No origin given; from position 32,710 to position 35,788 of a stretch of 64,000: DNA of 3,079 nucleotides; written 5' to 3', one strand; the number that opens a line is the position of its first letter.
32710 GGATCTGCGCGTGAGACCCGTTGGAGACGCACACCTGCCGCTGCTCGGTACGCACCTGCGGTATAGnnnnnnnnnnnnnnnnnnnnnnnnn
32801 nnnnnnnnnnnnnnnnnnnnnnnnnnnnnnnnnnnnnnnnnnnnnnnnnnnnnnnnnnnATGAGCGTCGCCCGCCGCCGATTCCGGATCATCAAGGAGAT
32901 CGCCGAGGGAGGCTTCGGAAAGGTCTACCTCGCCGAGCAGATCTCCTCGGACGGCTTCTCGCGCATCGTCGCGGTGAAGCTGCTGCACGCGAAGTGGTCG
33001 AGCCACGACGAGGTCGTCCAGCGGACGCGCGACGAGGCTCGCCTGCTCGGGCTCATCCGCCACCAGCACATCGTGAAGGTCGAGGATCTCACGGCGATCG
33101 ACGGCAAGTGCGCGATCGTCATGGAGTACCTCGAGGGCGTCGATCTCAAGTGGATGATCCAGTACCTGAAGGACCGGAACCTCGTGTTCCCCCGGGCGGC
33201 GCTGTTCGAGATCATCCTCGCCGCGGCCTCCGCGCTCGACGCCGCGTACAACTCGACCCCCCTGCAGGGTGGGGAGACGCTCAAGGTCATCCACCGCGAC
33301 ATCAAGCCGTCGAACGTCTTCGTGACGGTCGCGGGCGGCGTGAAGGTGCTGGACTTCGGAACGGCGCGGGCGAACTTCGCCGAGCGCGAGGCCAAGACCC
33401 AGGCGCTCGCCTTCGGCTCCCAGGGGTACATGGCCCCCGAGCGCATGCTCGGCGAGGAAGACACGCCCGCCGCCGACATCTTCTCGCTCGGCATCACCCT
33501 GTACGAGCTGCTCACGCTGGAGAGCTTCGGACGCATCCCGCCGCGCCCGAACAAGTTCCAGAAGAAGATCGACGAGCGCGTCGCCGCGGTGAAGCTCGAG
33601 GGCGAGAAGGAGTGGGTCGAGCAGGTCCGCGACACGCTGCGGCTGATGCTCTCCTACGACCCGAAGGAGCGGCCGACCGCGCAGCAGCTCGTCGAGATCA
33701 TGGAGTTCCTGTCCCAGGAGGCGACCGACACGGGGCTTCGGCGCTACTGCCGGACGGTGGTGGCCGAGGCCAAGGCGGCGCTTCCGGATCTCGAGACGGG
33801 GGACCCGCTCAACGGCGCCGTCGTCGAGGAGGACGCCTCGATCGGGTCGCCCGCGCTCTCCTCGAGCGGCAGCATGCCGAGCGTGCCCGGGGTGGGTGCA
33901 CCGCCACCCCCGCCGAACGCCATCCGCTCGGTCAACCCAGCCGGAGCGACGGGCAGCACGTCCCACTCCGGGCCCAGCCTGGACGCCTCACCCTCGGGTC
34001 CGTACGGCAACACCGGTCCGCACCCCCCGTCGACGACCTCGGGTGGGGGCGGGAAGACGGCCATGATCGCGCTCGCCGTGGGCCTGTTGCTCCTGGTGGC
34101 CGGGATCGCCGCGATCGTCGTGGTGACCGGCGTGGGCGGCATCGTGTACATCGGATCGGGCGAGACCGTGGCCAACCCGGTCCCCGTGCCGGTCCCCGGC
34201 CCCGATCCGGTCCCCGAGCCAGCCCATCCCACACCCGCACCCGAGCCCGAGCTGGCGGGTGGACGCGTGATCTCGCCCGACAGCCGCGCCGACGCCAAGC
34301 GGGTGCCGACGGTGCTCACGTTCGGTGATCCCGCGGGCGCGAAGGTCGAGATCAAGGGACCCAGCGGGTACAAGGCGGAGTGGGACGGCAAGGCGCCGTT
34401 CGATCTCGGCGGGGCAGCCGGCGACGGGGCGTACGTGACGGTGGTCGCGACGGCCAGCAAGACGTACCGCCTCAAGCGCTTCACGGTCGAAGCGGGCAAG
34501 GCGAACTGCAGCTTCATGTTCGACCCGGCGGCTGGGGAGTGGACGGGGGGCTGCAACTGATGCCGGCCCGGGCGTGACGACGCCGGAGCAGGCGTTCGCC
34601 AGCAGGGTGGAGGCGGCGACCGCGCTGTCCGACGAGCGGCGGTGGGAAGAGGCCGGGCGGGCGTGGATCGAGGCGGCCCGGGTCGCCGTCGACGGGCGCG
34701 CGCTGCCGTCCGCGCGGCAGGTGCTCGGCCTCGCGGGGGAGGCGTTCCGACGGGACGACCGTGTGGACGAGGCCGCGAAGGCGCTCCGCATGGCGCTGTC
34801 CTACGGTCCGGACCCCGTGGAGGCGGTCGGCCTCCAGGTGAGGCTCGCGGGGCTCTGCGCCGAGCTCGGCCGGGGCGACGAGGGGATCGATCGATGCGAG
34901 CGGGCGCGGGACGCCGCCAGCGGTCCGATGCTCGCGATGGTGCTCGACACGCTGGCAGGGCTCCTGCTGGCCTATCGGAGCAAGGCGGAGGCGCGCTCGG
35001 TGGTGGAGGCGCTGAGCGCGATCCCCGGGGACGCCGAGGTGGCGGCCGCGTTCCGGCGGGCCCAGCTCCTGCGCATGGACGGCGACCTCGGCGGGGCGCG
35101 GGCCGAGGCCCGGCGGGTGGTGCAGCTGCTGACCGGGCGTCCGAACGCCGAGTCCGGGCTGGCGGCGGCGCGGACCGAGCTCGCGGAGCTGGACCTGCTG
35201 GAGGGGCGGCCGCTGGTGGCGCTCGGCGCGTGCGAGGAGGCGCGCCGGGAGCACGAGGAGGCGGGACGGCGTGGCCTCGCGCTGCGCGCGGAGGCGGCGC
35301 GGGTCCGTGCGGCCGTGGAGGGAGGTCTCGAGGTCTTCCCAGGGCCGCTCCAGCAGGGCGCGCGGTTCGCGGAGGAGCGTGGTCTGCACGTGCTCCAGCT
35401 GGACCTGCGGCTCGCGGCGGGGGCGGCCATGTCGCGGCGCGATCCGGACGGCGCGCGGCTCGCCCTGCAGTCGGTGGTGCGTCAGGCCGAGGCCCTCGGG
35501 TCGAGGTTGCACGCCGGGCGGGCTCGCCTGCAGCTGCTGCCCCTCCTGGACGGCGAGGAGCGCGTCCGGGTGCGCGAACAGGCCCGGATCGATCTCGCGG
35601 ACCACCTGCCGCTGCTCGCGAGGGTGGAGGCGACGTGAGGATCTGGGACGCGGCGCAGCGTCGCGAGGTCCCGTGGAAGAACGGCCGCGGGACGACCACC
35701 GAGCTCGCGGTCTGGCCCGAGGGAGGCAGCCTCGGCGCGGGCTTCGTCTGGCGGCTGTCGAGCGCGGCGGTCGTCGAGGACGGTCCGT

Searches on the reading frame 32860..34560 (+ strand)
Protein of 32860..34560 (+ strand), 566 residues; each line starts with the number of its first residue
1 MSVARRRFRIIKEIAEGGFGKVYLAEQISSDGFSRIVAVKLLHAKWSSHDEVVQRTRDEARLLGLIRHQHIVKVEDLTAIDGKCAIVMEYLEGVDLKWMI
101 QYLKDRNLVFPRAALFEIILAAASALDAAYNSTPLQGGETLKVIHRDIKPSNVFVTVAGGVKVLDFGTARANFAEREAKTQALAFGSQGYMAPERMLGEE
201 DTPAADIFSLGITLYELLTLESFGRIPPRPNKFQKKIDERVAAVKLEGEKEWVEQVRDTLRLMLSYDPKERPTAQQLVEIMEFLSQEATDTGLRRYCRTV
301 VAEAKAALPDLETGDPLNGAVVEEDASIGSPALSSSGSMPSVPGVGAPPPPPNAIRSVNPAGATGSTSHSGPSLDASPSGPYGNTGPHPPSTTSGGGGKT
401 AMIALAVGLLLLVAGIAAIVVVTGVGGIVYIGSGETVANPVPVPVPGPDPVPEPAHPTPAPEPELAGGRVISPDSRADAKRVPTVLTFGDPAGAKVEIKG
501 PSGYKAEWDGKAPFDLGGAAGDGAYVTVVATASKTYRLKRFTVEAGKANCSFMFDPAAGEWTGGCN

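Call 3: search_protein_families(library=pfam, proteins=[window:32860-34560:+], max_evalue=0.1)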
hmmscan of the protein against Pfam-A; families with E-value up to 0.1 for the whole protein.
window:32860-34560:+ (566 aa): 6 families
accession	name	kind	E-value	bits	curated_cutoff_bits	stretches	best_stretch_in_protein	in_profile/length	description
PF00069.31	Pkinase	-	2.8e-40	138.8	31.7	1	9-279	2-259/263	Protein kinase domain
PF07714.23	PK_Tyr_Ser-Thr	-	1e-31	110.6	23.1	1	9-280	2-257/258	Protein tyrosine and serine/threonine kinase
PF01636.29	APH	-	1.8e-05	25.1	23.2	1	125-171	157-199/239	Phosphotransferase enzyme family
PF02239.22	Cytochrom_D1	-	0.015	14.3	25.5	1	218-314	107-203/368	Cytochrome D1 heme domain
PF18998.6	Flg_new_2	-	0.028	14.8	23.6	1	517-551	17-50/73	Divergent InlB B-repeat domain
PF03109.22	ABC1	-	0.057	13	22.9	0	140-171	185-216/244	ABC1 atypical kinase-like domain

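Call 67: search_protein_families(library=ncbifam, proteins=[window:32860-34560:+], max_evalue=0.01)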
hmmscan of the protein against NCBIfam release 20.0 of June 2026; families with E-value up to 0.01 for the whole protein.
window:32860-34560:+ (566 aa): 14 families
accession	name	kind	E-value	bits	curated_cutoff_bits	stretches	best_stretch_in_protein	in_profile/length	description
NF033483.0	PknB_PASTA_kin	equivalog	5e-48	164.5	450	1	4-220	5-204/563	Stk1 family PASTA domain-containing Ser/Thr kinase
NF047741.1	antiphage_MADS6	equivalog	7.3e-36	123.9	460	2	142-317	319-493/612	methylation-associated defense system protein kinase MAD6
NF052427.1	StpK7MSMEG_1200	equivalog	1.4e-29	103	900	1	8-220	9-205/601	serine/threonine protein kinase StpK7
NF009651.0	PRK13184.1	equivalog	1.2e-21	76.5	839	1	7-239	3-242/932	serine/threonine-protein kinase PknD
NF038150.1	lanthi_synth_IV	equivalog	2.6e-19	69.1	650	1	5-287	188-459/851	class IV lanthionine synthetase LanL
TIGR03903.1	TOMM_kin_cyc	equivalog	1e-15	56.8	705.75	1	36-220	5-185/1267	TOMM system kinase/cyclase fusion protein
NF033442.0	BREX_PglW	equivalog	5.1e-11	41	990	1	45-220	246-424/1391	BREX system serine/threonine kinase PglW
NF053615.1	SerThrKinAfsKStmc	equivalog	1.9e-10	40.1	1300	1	133-214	123-203/809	protein serine/threonine kinase AfsK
NF043056.1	T4SS_LegK1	equivalog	4.9e-10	38.6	550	1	141-284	208-357/516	Dot/Icm T4SS effector kinase LegK1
NF038151.1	lanthi_synth_III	equivalog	1.6e-07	30.2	575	1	47-266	261-468/833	class III lanthionine synthetase LanKC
NF011463.0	PRK14879.1-4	equivalog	8.4e-06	25.4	188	1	52-172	61-163/237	Kae1-associated kinase Bud32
TIGR03724.2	arch_bud32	equivalog_domain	0.00016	21.3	125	1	54-172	38-134/193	KEOPS complex kinase/ATPase Bud32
NF011461.0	PRK14879.1-2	equivalog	0.00028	20.7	372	1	49-110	41-104/225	Kae1-associated kinase Bud32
NF058632.1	SerThrKinPrkT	equivalog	0.00043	19.4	280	1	5-101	20-112/322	serine/threonine protein kinase PrkT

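Call 68: search_protein_families(library=padloc, proteins=[window:32860-34560:+], max_evalue=0.01)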
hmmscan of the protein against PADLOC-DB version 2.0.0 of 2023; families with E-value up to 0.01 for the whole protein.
window:32860-34560:+ (566 aa): 33 families (the best 25 are shown)
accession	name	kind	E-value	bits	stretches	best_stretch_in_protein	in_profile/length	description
PDLC04138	mad6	-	9.6e-54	181.4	1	5-287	50-316/659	mads_6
PDLC04042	PD-T4-6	-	4e-52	175.7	1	3-288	6-276/292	-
PDLC04053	PD-T4-6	-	6.7e-51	171.6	1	7-285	10-272/311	-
PDLC04047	PD-T4-6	-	1.3e-42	144.1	1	5-233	9-217/327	-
PDLC04039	PD-T4-6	-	2.7e-42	143.4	1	7-420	15-401/458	-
PDLC04041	PD-T4-6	-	4.5e-42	142.8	1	8-220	30-230/443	-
PDLC04043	PD-T4-6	-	8.3e-42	141.8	1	7-219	16-212/452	-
PDLC04060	PD-T4-6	-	3.1e-41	139.8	1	6-220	8-205/486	-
PDLC04061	PD-T4-6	-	2e-40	137.8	1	3-452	13-410/510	-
PDLC04050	PD-T4-6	-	1.3e-38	131.1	1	8-426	65-452/480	-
PDLC04048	PD-T4-6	-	2.2e-38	130.6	1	5-219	9-207/354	-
PDLC04054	PD-T4-6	-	2.7e-38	130.3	1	8-288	12-277/347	-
PDLC04057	PD-T4-6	-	1.3e-36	124.6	1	6-219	8-205/443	-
PDLC01088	C3a189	-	7.8e-31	105.4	1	15-278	6-255/840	kinase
PDLC04064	PD-T4-6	-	1.7e-30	104.3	1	8-219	22-215/369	-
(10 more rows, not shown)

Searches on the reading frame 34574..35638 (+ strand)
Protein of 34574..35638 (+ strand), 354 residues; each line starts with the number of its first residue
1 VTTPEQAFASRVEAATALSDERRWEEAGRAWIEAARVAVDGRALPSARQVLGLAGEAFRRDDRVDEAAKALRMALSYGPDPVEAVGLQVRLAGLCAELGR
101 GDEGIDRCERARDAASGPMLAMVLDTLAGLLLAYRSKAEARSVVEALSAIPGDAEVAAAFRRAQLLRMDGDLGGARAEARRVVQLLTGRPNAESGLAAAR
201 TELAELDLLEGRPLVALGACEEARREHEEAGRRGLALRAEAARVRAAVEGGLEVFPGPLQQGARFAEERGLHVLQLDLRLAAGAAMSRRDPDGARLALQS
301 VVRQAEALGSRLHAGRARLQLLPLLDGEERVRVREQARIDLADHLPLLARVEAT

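Call 3: search_protein_families(library=pfam, proteins=[window:34574-35638:+], max_evalue=0.1)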
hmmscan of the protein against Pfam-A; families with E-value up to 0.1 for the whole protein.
window:34574-35638:+ (354 aa): 5 families
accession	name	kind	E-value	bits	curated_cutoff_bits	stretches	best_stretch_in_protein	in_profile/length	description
PF13424.12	TPR_12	-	0.00023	21.7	30.1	2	12-75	7-72/77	Tetratricopeptide repeat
PF09976.15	TPR_21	-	0.0058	16.8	25.5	0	48-115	77-143/193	Tetratricopeptide repeat-like domain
PF13432.12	TPR_16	-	0.0079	17.1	32.7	1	14-75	3-58/65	Tetratricopeptide repeat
PF14938.12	SNAP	-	0.01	15.8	25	1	5-76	32-102/282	Soluble NSF attachment protein, SNAP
PF14559.12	TPR_19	-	0.015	16.1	25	1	62-117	5-57/68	Tetratricopeptide repeat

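Call 67: search_protein_families(library=ncbifam, proteins=[window:34574-35638:+], max_evalue=0.01)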
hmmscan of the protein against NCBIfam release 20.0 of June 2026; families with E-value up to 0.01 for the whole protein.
window:34574-35638:+ (354 aa): 0 families

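Call 68: search_protein_families(library=padloc, proteins=[window:34574-35638:+], max_evalue=0.01)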
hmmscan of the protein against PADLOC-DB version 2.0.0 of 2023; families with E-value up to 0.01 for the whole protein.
window:34574-35638:+ (354 aa): 0 families
